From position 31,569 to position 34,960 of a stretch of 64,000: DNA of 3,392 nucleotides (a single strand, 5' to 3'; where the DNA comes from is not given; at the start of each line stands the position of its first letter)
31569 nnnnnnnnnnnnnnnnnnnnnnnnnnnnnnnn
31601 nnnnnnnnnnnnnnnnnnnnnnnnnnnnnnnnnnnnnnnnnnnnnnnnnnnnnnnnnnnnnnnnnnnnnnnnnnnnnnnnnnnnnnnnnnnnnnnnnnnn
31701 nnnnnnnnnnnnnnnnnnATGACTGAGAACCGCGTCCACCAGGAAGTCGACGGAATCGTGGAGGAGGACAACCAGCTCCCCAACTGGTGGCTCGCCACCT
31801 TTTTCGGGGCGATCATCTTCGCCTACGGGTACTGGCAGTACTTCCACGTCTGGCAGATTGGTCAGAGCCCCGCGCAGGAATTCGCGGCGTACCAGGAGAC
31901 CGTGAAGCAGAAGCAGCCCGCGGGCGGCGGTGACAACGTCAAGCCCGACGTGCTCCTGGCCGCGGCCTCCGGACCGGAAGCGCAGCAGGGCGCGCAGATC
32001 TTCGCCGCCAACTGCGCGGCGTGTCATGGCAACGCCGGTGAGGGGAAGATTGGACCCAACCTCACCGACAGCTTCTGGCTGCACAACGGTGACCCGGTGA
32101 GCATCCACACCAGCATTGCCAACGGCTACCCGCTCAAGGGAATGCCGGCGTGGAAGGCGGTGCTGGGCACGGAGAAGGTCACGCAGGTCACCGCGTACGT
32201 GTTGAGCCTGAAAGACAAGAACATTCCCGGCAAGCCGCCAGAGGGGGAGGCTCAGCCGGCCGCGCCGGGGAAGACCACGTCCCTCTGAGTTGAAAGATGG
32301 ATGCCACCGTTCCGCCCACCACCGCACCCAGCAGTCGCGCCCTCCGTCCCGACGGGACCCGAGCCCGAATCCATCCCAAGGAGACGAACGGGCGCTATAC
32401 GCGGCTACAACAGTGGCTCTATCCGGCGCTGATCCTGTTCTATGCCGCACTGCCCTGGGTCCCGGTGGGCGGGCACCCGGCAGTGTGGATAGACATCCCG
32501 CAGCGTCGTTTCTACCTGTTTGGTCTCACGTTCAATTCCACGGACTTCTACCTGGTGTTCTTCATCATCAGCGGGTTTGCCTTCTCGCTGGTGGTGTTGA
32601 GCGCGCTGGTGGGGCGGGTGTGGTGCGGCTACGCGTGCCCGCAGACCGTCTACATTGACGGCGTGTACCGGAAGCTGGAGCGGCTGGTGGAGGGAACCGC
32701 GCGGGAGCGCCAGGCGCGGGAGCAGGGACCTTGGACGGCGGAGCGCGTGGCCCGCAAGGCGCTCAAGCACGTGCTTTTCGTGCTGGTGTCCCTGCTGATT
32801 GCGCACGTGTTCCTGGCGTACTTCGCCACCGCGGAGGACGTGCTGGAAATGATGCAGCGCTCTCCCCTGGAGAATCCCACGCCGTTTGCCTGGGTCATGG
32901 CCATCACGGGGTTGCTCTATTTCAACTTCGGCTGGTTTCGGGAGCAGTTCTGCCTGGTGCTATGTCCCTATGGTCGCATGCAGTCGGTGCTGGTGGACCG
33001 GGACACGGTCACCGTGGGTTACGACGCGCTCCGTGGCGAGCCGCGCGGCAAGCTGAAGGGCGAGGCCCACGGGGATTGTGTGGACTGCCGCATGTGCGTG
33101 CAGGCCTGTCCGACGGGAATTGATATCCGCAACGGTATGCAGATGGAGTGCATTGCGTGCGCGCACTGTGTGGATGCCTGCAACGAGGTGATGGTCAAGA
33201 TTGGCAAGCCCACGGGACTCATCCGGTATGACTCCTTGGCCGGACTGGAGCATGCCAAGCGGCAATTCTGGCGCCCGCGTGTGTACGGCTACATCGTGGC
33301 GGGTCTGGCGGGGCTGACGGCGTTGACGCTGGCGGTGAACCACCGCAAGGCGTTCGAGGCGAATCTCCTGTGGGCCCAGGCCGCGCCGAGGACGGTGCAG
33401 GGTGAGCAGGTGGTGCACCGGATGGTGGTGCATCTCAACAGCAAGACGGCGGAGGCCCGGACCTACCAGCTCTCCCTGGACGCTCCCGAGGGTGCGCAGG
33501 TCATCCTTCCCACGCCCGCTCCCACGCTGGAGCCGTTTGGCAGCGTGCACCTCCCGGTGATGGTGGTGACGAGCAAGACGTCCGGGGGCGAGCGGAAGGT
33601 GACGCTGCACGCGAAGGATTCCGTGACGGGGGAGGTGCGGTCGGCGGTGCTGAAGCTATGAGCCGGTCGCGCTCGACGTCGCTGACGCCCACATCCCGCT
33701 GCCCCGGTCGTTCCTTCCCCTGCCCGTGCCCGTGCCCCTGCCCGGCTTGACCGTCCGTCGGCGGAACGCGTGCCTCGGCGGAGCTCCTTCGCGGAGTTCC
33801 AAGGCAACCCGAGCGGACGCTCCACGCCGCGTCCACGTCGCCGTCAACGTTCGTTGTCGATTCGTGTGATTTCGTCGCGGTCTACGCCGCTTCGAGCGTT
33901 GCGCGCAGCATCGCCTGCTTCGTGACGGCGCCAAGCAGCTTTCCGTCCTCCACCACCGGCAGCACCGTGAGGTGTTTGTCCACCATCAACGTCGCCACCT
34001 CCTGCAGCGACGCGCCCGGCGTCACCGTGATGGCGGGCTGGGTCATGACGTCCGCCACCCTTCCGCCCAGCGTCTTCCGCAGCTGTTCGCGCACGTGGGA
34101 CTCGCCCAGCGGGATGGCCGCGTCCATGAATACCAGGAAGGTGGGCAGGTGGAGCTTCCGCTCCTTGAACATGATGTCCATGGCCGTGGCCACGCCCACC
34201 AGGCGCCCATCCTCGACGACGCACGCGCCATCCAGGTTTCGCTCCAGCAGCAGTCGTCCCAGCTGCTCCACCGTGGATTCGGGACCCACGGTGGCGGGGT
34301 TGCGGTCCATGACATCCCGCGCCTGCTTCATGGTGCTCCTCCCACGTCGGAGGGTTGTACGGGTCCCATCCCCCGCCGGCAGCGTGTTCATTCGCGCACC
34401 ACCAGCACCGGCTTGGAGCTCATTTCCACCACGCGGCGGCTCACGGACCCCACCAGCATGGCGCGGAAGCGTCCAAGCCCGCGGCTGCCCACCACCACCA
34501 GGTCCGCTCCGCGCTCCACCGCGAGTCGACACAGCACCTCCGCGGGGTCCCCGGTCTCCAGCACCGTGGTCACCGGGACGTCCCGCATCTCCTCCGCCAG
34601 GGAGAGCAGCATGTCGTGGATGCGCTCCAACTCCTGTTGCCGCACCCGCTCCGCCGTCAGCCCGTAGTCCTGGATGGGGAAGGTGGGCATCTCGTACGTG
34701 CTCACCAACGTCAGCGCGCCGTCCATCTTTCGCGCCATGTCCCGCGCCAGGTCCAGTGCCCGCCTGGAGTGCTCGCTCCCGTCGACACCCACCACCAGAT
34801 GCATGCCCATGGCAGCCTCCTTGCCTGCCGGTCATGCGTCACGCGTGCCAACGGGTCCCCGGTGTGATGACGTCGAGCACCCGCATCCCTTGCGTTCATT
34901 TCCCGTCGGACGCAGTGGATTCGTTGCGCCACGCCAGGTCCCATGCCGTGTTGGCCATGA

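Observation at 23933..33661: Compact periplasmic redox and copper-delivery neighbourhood flanking the cbb3 oxidase assembly cluster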

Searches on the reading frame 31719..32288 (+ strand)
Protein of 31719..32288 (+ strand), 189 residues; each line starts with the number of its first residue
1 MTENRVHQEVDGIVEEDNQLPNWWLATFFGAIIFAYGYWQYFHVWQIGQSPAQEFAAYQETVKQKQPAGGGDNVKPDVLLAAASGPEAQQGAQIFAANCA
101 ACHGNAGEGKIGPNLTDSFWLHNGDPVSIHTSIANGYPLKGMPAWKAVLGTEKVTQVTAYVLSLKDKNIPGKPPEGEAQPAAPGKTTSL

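Call 8: search_protein_families(library=pfam, max_evalue=0.01, proteins=[window:31719-32288:+])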
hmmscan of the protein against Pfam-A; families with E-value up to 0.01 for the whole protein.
window:31719-32288:+ (189 aa): 3 families
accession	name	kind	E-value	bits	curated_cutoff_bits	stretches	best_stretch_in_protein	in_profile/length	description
PF13442.11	Cytochrome_CBB3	-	1e-14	55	27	1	87-161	2-68/68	Cytochrome C oxidase, cbb3-type, subunit III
PF14715.11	FixP_N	-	1.4e-13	50.8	24.9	1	9-49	8-48/48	N-terminal domain of cytochrome oxidase-cbb3, FixP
PF00034.26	Cytochrom_C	-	2.2e-08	35.7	21.3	1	89-164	2-89/90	Cytochrome c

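Call 9: search_protein_families(library=ncbifam, max_evalue=0.01, proteins=[window:31719-32288:+])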
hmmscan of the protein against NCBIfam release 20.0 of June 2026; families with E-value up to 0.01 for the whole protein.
window:31719-32288:+ (189 aa): 11 families
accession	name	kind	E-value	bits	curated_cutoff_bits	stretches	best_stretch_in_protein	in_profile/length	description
TIGR00782.1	ccoP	equivalog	1.5e-27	96.7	179.95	2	86-167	201-284/285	cytochrome-c oxidase, cbb3-type subunit III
NF045930.1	Cytc6PetJCyano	equivalog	2.6e-10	40.2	135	1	82-167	22-108/110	cytochrome c6 PetJ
TIGR03872.1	cytochrome_MoxG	equivalog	5.8e-10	39.4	147.8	1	89-164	45-121/133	cytochrome c(L), periplasmic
NF011054.0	PRK14486.1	equivalog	1.3e-09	37.9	447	1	89-166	216-292/294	putative bifunctional cbb3-type cytochrome c oxidase subunit II/cytochrome c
NF050122.1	bc1_QcrC_actin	exception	2.2e-08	33.7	200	1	66-183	115-230/253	cytochrome bc1 complex diheme cytochrome c subunit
NF045773.1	cytochro_C550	exception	3.2e-07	30.3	125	1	87-162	48-117/118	cytochrome c550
NF045774.1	cytochro_C551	exception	3.8e-07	30.1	118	1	80-160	31-105/110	cytochrome c551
TIGR02603.1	CxxCH_TIGR02603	domain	5.3e-05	23.2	68.15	1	87-118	2-34/134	putative heme-binding domain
TIGR04485.1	thiosulf_SoxX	equivalog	6.8e-05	23.5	61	1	97-164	3-78/78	sulfur oxidation c-type cytochrome SoxX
TIGR04494.1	c550_PedF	equivalog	0.00023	21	122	1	90-164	53-130/133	cytochrome c-550 PedF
NF052248.1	SorU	equivalog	0.00048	20.3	100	1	98-161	12-72/72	SorU family sulfite dehydrogenase c-type cytochrome subunit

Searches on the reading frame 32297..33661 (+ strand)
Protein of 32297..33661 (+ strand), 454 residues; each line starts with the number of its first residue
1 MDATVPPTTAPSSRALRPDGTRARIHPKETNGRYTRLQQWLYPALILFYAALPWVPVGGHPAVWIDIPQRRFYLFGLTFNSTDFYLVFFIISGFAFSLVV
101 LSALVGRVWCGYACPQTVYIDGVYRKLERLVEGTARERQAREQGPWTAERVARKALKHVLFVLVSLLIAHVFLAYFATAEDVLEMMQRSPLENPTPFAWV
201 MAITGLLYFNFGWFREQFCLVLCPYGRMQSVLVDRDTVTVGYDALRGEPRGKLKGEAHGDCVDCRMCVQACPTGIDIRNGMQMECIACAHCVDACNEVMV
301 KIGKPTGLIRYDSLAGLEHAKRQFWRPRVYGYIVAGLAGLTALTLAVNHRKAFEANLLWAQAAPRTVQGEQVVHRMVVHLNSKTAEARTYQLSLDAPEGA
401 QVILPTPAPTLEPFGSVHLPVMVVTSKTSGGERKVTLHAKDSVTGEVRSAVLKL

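Call 8: search_protein_families(library=pfam, max_evalue=0.01, proteins=[window:32297-33661:+])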
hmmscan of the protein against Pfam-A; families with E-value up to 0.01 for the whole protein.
window:32297-33661:+ (454 aa): 9 families
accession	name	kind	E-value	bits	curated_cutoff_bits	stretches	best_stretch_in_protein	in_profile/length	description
PF13746.11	Fer4_18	-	5e-38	130.2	27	1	214-313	1-113/114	4Fe-4S dicluster domain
PF12801.12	Fer4_5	-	3.6e-09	36.9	22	1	88-130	3-44/48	4Fe-4S binding domain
PF13187.11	Fer4_9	-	5.8e-08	33.1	27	1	219-274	8-50/52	4Fe-4S dicluster domain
PF12838.12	Fer4_7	-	7.2e-08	33.2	27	1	218-275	7-52/52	4Fe-4S dicluster domain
PF13183.11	Fer4_8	-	1e-05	26.4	27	1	218-275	10-68/68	4Fe-4S dicluster domain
PF13534.11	Fer4_17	-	1.5e-05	25.9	22.2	1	218-276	7-61/61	4Fe-4S dicluster domain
PF14697.11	Fer4_21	-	0.00041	20.8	35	0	241-273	22-53/59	4Fe-4S dicluster domain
PF13237.11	Fer4_10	-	0.00066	20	25.5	1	260-295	8-52/53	4Fe-4S dicluster domain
PF00037.32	Fer4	-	0.0051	17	21.1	1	260-274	7-21/24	4Fe-4S binding domain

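Call 9: search_protein_families(library=ncbifam, max_evalue=0.01, proteins=[window:32297-33661:+])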
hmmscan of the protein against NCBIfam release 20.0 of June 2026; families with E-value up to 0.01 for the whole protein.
window:32297-33661:+ (454 aa): 8 families
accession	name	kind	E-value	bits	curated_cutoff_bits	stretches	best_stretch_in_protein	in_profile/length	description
TIGR02745.1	ccoG_rdxA_fixG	equivalog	1e-122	410.3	316.7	1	34-436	1-412/435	cytochrome c oxidase accessory protein CcoG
NF007013.0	PRK09477.1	equivalog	1.4e-06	27.7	234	1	90-302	85-276/286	quinol dehydrogenase ferredoxin subunit NapH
TIGR02163.1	napH_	subfamily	4.5e-05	23.1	213.05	1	97-301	68-252/255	NapH/MauN family ferredoxin-type protein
NF038196.1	ferrodoxin_EFR1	subfamily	8.8e-05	22.6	75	1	257-305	182-234/242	EFR1 family ferrodoxin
TIGR04395.1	cutC_activ_rSAM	equivalog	0.00018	20.9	360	1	260-302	55-105/309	choline TMA-lyase-activating enzyme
NF006221.0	PRK08348.1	subfamily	0.001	18.7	124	1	250-311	36-103/136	NADH-plastoquinone oxidoreductase subunit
NF045715.1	sulf_resp_HmcB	equivalog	0.0013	17.9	420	0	283-323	44-81/307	sulfate respiration complex iron-sulfur protein HmcB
TIGR01582.1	FDH-beta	equivalog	0.0016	17.6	334.7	1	258-337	123-206/283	formate dehydrogenase subunit beta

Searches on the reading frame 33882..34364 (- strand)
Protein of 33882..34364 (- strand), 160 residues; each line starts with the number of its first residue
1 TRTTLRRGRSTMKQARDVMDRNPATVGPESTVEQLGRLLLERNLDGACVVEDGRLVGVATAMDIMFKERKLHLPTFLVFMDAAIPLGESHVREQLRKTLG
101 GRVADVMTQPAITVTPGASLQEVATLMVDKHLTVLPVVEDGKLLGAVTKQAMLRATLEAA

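Call 8: search_protein_families(library=pfam, max_evalue=0.01, proteins=[window:33882-34364:-])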
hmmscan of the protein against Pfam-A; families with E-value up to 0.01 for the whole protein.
window:33882-34364:- (160 aa): 1 family
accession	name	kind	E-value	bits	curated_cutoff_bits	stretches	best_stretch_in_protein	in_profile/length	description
PF00571.33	CBS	-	1e-27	96.6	24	2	103-156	1-55/57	CBS domain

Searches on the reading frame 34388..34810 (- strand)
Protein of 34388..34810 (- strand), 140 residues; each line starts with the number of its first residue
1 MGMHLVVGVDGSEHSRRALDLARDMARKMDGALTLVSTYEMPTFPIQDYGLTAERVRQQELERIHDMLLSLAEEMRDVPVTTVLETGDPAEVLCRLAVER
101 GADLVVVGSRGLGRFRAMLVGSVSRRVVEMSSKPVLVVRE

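Call 8: search_protein_families(library=pfam, max_evalue=0.01, proteins=[window:34388-34810:-])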
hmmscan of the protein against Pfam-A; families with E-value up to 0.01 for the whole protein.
window:34388-34810:- (140 aa): 2 families
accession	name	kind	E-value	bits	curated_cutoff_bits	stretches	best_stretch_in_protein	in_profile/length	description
PF00582.32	Usp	-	1.3e-32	113.7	24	1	4-139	4-141/141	Universal stress protein family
PF00875.24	DNA_photolyase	-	0.00078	19.9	26.6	1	55-108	42-95/164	DNA photolyase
